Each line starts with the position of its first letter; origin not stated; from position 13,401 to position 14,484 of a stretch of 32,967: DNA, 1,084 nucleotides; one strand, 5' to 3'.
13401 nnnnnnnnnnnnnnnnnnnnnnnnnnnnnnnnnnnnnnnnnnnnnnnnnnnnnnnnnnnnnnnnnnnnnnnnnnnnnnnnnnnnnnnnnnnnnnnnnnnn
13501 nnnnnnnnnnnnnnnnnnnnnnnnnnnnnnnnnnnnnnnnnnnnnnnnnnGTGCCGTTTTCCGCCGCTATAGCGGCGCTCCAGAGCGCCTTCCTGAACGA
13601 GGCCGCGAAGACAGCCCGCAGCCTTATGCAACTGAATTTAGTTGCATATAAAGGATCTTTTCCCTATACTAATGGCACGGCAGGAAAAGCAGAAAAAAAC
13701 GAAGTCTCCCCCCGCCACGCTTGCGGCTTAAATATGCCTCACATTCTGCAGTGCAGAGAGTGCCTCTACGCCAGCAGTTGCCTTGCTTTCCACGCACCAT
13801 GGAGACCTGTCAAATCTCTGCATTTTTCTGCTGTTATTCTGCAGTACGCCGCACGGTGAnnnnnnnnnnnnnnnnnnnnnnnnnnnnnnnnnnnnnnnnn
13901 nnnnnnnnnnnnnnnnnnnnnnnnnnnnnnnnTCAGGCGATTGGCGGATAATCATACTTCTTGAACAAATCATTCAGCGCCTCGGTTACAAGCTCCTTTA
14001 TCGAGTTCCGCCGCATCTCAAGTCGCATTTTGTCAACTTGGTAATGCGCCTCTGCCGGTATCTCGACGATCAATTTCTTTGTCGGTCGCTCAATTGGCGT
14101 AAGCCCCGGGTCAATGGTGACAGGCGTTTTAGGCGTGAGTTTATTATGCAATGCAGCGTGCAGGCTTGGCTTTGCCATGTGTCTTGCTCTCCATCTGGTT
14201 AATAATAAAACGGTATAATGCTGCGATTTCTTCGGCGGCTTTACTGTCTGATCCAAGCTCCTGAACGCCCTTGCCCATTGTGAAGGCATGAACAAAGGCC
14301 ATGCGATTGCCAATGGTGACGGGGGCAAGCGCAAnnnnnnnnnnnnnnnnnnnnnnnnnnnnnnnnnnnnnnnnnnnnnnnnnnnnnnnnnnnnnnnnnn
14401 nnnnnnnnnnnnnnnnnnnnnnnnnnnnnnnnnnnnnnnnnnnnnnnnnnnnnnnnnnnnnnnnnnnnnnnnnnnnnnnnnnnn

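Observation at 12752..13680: hicAB-2 cassette bracketed by ~80-bp direct repeats; the second repeat is fused to an orphan portal-gene fragment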

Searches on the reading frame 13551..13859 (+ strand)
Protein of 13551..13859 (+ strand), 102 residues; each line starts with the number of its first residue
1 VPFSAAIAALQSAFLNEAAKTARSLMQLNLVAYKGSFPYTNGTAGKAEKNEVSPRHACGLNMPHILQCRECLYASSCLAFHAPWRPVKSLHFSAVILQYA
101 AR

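Call 16: search_protein_families(library=pfam, proteins=[window:13551-13859:+], max_evalue=0.01)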
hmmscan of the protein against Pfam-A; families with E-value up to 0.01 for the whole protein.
window:13551-13859:+ (102 aa): 0 families

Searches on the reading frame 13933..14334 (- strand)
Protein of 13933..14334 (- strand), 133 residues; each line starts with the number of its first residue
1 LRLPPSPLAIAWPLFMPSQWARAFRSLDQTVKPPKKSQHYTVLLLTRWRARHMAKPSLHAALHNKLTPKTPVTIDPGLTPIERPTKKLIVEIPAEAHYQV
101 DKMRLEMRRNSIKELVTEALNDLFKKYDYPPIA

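Call 16: search_protein_families(library=pfam, proteins=[window:13933-14334:-], max_evalue=0.01)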
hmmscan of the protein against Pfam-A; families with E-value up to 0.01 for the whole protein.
window:13933-14334:- (133 aa): 1 family
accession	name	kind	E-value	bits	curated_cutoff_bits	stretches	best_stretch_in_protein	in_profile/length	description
PF20605.4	Antitox_RHH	-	0.0001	22.8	27.2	1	109-132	27-50/50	Antitoxin-like ribbon-helix-helix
